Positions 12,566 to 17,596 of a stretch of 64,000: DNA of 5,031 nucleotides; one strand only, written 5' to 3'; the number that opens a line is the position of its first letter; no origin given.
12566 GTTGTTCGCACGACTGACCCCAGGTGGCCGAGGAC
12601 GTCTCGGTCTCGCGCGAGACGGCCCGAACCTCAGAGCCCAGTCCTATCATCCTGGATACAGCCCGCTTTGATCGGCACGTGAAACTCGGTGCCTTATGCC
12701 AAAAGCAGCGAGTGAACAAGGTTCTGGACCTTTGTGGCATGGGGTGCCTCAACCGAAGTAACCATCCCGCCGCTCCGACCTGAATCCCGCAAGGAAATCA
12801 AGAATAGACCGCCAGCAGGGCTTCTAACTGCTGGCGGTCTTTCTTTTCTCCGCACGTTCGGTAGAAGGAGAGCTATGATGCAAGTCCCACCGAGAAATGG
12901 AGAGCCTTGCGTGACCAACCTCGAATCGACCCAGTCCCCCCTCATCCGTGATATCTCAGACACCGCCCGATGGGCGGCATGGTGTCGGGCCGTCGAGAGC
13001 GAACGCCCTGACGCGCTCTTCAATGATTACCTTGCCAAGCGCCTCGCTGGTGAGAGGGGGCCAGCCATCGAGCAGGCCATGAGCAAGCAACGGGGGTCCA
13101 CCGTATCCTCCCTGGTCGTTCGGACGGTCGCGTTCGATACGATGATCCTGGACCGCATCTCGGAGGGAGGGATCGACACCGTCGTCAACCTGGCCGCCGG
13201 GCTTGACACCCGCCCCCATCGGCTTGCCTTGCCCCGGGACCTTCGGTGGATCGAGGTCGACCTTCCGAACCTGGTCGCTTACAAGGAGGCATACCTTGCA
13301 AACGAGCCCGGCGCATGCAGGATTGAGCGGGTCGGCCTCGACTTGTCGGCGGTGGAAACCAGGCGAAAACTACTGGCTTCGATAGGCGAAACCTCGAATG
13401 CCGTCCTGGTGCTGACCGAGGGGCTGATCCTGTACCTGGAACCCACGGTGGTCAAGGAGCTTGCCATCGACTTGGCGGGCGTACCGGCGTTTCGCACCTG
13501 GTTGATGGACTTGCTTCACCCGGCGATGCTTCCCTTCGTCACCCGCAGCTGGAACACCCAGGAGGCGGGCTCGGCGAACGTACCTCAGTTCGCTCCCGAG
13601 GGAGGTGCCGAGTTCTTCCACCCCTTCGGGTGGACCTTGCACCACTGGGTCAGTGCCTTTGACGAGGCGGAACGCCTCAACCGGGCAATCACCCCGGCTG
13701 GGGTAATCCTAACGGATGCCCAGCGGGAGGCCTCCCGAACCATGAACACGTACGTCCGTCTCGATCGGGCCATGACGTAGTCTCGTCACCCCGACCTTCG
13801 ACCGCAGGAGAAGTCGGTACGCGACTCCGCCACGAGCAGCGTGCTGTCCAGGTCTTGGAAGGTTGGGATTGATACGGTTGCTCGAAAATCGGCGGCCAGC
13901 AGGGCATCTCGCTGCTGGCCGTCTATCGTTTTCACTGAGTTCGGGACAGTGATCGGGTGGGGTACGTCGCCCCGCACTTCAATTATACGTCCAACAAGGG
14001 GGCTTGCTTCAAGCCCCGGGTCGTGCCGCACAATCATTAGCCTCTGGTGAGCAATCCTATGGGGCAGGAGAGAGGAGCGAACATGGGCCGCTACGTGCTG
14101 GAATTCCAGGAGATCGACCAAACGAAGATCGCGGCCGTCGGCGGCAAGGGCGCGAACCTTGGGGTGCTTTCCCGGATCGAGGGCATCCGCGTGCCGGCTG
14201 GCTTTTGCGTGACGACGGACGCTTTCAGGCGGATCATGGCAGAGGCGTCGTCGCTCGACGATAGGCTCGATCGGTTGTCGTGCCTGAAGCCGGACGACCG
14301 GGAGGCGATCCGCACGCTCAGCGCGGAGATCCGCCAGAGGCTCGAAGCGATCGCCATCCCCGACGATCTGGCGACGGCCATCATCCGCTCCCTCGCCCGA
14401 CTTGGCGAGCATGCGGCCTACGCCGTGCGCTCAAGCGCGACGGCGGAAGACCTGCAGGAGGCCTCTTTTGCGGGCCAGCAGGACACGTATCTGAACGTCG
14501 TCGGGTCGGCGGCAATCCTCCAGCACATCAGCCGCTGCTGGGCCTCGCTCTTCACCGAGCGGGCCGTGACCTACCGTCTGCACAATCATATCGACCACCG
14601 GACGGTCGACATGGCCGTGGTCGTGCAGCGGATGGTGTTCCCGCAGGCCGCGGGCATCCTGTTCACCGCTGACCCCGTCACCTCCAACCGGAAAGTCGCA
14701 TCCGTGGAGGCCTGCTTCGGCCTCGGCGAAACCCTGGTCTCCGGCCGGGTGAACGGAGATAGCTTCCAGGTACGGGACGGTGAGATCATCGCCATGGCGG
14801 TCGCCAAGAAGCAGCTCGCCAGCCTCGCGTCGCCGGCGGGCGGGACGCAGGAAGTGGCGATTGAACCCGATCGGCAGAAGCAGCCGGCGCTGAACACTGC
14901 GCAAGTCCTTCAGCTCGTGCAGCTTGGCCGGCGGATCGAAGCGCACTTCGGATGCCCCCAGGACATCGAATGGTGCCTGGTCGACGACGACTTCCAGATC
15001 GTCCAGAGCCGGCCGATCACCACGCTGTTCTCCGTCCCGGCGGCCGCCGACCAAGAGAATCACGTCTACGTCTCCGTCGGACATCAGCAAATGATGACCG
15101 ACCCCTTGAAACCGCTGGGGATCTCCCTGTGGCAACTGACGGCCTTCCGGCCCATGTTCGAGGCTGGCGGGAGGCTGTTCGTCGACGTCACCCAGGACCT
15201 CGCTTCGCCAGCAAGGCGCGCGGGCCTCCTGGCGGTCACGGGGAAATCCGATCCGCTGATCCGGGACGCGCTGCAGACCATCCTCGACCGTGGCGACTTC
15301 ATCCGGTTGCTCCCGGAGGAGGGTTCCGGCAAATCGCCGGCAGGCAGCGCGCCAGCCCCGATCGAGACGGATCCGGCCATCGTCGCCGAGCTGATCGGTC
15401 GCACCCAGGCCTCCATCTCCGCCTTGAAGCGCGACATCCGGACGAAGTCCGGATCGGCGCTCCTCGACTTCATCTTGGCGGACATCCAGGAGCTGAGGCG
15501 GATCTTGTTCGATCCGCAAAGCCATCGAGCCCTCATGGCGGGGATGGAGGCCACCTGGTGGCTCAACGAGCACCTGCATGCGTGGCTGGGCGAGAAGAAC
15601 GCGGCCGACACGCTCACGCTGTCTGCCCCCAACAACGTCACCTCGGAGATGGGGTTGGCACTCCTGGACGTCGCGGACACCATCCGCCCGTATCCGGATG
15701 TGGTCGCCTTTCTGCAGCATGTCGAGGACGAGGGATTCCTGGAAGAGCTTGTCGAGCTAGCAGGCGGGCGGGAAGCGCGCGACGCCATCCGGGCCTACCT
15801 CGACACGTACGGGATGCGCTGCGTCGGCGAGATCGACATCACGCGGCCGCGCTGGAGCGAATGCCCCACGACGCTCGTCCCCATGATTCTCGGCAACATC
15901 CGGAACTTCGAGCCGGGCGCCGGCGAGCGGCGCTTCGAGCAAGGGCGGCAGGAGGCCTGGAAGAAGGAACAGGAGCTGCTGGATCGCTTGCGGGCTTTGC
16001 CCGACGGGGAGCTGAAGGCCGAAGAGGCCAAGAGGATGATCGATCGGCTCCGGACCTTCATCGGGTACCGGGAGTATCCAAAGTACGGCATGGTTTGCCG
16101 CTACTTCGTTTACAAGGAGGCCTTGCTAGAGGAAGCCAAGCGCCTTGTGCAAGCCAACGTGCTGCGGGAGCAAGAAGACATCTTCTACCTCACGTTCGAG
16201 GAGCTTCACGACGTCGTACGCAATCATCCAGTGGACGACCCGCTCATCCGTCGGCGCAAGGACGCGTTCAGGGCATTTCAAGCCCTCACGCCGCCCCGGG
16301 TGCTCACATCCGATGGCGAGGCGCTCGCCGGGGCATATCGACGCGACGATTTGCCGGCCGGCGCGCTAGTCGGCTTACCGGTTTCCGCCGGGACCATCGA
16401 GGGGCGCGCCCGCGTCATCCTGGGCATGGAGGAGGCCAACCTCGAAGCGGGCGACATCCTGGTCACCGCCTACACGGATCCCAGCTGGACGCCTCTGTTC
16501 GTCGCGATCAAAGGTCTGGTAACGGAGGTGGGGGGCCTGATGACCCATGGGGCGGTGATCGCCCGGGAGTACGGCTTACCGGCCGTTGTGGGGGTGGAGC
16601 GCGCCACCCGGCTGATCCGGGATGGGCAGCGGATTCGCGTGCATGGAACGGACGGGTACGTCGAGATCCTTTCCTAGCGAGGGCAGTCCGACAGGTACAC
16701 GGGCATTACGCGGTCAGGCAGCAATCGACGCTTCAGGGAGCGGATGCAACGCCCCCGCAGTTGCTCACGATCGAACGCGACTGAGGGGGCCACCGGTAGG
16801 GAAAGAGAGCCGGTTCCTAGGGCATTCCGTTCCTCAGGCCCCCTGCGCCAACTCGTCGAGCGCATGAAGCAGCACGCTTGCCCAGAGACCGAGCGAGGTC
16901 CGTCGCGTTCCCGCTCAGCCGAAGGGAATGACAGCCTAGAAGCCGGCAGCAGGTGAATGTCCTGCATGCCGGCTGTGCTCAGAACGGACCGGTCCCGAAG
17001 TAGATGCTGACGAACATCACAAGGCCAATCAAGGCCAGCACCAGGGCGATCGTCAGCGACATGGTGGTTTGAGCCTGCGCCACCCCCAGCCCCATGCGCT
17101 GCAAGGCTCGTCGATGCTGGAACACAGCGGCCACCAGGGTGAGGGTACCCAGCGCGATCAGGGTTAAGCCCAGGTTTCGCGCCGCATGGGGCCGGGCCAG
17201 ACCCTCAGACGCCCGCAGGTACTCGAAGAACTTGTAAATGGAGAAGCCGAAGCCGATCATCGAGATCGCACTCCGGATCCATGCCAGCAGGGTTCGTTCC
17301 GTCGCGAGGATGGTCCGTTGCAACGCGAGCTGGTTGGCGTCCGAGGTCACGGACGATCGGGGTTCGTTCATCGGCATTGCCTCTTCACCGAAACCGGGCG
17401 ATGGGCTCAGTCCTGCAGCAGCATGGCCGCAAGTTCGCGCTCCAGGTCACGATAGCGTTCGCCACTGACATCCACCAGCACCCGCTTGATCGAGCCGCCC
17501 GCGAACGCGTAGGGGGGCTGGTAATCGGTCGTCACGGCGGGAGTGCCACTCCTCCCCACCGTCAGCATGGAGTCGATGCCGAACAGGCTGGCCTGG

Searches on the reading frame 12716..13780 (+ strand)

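Call 13: search_protein_families(library=pfam, proteins=[window:12716-13780:+], max_evalue=0.01)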
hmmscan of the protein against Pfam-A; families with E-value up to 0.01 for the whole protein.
window:12716-13780:+ (354 aa): 1 family
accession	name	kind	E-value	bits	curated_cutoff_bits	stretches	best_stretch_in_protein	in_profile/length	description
PF04072.20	LCM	-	1e-28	101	22.3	1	86-249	3-182/187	Leucine carboxyl methyltransferase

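Call 14: search_protein_families(library=ncbifam, proteins=[window:12716-13780:+], max_evalue=0.001)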
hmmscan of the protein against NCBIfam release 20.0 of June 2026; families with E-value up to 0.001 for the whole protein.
window:12716-13780:+ (354 aa): 1 family
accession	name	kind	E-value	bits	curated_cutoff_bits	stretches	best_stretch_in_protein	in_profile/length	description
TIGR00027.1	mthyl_TIGR00027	subfamily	1.8e-29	103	93.55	1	82-320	2-255/259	SAM-dependent methyltransferase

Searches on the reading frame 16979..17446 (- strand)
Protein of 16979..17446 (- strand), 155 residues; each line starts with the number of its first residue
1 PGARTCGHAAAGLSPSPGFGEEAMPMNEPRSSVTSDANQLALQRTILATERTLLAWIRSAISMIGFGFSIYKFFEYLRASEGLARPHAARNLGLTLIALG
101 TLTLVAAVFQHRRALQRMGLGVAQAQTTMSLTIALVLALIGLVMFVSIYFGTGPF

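Call 13: search_protein_families(library=pfam, proteins=[window:16979-17446:-], max_evalue=0.01)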
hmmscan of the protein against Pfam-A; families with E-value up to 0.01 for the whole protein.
window:16979-17446:- (155 aa): 1 family
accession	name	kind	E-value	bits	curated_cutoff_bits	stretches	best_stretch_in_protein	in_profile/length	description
PF02656.20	DUF202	-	3.9e-17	62.9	23.4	1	44-115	1-66/68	Domain of unknown function (DUF202)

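Call 14: search_protein_families(library=ncbifam, proteins=[window:16979-17446:-], max_evalue=0.001)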
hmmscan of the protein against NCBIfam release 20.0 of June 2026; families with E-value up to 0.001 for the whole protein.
window:16979-17446:- (155 aa): 0 families
